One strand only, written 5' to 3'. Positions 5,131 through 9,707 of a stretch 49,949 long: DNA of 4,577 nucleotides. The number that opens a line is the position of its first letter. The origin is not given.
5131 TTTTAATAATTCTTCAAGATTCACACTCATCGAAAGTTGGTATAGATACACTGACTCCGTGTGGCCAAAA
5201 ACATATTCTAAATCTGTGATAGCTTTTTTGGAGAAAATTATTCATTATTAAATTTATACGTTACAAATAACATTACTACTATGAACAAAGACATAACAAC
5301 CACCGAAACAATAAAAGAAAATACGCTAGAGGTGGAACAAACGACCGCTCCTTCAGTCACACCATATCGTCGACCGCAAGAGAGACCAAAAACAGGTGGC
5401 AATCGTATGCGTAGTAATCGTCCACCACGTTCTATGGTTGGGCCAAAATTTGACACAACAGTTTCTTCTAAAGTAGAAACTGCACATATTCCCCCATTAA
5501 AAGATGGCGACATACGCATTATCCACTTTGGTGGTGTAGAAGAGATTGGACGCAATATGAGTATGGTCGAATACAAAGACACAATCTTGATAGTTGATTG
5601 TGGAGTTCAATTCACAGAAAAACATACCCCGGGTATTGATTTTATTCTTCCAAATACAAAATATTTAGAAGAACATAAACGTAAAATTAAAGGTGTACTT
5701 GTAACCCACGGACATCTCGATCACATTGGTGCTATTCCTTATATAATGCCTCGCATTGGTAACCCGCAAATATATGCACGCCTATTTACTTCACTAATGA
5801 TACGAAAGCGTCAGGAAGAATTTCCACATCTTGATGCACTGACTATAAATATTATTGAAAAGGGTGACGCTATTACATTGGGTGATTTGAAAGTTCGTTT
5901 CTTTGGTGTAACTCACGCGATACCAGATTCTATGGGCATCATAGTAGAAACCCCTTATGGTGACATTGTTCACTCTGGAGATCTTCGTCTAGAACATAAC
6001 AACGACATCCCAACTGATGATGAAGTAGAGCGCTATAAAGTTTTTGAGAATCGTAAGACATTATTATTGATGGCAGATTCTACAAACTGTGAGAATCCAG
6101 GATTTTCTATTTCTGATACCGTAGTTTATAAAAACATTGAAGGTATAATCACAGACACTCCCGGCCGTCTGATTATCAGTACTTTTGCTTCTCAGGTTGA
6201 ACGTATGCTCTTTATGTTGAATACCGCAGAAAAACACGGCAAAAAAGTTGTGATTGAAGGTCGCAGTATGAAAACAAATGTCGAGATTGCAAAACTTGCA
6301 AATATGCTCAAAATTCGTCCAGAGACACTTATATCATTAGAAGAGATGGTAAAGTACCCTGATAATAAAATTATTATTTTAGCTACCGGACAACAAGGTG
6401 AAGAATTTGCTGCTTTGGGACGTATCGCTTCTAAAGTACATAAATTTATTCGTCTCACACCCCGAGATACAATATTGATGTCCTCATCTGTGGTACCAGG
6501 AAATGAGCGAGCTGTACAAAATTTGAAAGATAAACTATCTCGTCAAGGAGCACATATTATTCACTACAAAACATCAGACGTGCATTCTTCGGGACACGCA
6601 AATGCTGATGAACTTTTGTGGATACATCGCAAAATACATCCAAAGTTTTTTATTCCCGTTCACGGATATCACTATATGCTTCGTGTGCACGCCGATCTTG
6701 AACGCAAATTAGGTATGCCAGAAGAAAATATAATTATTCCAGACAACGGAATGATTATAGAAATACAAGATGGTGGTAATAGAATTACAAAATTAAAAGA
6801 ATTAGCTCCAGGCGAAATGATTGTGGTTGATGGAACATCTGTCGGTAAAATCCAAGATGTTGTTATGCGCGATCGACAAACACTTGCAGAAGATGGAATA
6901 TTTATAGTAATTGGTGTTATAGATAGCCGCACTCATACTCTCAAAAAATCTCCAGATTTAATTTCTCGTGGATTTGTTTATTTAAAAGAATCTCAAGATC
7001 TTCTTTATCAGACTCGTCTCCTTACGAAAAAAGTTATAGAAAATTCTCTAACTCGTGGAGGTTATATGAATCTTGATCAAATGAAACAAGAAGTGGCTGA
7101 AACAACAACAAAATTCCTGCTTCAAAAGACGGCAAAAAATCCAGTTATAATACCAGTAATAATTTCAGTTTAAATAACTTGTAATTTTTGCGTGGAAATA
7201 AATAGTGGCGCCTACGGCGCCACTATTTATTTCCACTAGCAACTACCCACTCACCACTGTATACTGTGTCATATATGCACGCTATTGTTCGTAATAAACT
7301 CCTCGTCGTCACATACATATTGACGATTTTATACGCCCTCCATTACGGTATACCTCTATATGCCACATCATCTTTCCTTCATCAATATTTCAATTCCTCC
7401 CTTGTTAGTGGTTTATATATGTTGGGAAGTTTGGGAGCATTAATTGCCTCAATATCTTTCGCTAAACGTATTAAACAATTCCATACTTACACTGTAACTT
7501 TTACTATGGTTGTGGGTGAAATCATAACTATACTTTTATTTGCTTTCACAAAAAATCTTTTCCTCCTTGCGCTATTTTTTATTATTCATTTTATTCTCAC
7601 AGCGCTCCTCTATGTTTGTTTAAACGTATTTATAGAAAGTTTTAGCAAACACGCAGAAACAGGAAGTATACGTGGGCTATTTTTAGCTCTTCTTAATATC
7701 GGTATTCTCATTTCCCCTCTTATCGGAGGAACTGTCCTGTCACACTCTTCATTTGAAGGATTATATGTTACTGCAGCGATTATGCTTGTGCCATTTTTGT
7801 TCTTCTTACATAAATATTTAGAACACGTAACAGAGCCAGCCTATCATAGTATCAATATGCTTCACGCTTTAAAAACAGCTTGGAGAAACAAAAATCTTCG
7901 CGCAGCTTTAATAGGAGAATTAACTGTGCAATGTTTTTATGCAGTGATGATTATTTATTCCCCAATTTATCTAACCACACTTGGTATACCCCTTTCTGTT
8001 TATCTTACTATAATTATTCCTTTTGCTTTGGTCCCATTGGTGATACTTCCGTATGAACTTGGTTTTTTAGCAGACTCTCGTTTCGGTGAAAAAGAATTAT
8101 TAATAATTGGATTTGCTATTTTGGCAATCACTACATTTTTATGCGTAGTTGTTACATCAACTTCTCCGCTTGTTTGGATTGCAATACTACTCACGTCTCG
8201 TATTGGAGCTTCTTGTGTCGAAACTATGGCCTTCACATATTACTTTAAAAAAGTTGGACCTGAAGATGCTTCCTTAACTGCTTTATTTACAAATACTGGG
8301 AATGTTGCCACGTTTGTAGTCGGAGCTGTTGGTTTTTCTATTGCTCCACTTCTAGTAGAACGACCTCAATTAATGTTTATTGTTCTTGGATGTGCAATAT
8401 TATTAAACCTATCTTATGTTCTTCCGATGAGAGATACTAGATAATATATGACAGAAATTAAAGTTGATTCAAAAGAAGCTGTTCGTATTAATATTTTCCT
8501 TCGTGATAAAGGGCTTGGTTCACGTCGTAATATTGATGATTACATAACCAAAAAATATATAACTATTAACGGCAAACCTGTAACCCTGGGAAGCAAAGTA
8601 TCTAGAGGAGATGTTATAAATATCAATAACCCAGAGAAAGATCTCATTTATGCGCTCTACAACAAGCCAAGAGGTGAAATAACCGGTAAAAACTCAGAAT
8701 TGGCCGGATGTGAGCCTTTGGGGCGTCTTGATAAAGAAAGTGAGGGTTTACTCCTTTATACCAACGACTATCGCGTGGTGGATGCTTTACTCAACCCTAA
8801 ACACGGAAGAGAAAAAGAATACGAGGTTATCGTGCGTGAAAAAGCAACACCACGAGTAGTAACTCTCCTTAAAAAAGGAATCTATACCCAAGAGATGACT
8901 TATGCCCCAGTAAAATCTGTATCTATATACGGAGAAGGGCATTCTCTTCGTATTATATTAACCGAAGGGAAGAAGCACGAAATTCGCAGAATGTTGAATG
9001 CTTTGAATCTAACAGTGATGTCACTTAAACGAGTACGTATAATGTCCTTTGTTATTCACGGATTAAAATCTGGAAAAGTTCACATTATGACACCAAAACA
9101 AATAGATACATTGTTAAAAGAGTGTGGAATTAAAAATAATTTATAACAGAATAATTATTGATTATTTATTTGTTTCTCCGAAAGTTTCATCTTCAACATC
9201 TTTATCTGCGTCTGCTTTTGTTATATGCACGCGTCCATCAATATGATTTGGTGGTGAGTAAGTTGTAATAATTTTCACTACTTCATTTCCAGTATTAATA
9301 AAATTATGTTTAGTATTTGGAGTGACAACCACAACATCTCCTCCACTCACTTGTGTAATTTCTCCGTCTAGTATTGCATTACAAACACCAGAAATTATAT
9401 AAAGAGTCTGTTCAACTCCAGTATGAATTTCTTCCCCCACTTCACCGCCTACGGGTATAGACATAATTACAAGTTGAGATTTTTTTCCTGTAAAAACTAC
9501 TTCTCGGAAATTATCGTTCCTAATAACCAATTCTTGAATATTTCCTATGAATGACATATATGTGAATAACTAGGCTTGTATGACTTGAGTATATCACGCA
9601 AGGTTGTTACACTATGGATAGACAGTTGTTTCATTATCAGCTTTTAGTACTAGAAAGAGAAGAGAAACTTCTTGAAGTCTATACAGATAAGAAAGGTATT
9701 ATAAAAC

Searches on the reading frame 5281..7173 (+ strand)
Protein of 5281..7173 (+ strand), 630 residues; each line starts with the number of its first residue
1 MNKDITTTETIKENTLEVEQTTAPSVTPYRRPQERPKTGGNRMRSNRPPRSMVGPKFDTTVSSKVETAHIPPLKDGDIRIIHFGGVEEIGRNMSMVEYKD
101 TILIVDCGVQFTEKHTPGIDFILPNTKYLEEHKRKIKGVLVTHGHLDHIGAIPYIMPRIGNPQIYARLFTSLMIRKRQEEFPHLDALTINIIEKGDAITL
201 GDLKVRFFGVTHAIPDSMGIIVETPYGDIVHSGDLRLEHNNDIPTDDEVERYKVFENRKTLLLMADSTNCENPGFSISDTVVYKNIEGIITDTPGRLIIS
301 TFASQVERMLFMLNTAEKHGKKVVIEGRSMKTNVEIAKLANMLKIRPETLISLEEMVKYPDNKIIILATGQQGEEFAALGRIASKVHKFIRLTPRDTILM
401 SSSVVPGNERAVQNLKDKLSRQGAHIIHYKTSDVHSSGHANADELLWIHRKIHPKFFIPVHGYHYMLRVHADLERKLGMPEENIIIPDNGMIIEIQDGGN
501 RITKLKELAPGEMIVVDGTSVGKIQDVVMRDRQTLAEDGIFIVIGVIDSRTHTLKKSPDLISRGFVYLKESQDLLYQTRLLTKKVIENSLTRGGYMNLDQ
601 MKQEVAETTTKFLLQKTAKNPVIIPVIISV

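Call 7: search_protein_families(library=pfam, max_evalue=0.001, proteins=[window:5281-7173:+])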
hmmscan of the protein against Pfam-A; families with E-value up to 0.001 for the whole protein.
window:5281-7173:+ (630 aa): 5 families
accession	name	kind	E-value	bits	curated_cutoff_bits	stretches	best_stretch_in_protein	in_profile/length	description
PF22505.1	RNase_J_b_CASP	-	9.4e-40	135.7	27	1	295-419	2-126/126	Ribonuclease J, beta-CASP domain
PF17770.6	RNase_J_C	-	2.7e-23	83.3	23.8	1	528-630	1-102/102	Ribonuclease J C-terminal domain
PF00753.33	Lactamase_B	-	1.6e-14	54.8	22.7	1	91-242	6-157/196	Metallo-beta-lactamase superfamily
PF12706.13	Lactamase_B_2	-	1.3e-13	51.4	27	1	121-236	11-144/200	Beta-lactamase superfamily domain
PF07521.17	RMMBL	-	4.1e-07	30.3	21.6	1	429-486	6-62/63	Zn-dependent metallo-hydrolase RNA specificity domain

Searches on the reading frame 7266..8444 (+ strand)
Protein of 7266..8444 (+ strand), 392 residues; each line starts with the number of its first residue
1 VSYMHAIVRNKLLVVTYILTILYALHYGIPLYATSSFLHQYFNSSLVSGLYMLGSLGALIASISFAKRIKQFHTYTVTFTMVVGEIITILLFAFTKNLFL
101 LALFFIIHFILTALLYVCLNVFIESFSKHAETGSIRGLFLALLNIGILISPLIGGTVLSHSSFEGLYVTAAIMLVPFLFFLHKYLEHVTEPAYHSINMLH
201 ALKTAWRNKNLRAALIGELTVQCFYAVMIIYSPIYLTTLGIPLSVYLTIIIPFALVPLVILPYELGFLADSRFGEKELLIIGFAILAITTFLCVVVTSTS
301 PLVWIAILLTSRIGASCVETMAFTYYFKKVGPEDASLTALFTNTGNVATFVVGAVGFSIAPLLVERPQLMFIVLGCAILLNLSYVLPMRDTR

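Call 7: search_protein_families(library=pfam, max_evalue=0.001, proteins=[window:7266-8444:+])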
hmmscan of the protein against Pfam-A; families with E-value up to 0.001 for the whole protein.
window:7266-8444:+ (392 aa): 1 family
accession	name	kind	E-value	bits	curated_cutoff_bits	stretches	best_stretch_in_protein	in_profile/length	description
PF07690.21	MFS_1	-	7.2e-22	78.2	33.4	1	17-351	2-345/347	Major Facilitator Superfamily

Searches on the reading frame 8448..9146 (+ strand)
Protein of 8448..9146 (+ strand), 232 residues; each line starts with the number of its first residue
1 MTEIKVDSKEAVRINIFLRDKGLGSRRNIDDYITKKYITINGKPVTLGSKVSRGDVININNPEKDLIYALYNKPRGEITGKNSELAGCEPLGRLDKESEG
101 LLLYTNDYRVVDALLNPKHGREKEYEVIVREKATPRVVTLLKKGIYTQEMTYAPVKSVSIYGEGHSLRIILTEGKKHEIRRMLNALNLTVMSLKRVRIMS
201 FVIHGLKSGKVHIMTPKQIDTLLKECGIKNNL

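Call 7: search_protein_families(library=pfam, max_evalue=0.001, proteins=[window:8448-9146:+])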
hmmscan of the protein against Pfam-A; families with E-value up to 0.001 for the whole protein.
window:8448-9146:+ (232 aa): 2 families
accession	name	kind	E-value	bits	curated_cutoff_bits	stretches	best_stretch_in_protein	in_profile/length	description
PF00849.27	PseudoU_synth_2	-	8.5e-15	55.7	26.8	1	82-185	33-152/152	RNA pseudouridylate synthase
PF01479.30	S4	-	4e-08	33.3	22.8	1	12-57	1-48/48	S4 domain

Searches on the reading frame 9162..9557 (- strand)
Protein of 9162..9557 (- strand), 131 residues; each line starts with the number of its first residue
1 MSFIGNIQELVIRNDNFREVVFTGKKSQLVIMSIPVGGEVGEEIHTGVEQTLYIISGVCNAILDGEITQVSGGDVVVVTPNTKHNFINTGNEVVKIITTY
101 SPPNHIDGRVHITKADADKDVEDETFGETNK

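Call 7: search_protein_families(library=pfam, max_evalue=0.001, proteins=[window:9162-9557:-])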
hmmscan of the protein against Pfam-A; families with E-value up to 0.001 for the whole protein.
window:9162-9557:- (131 aa): 1 family
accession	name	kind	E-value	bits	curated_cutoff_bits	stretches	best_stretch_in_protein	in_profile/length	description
PF07883.17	Cupin_2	-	2.5e-14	53.2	27.2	1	31-99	2-69/70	Cupin domain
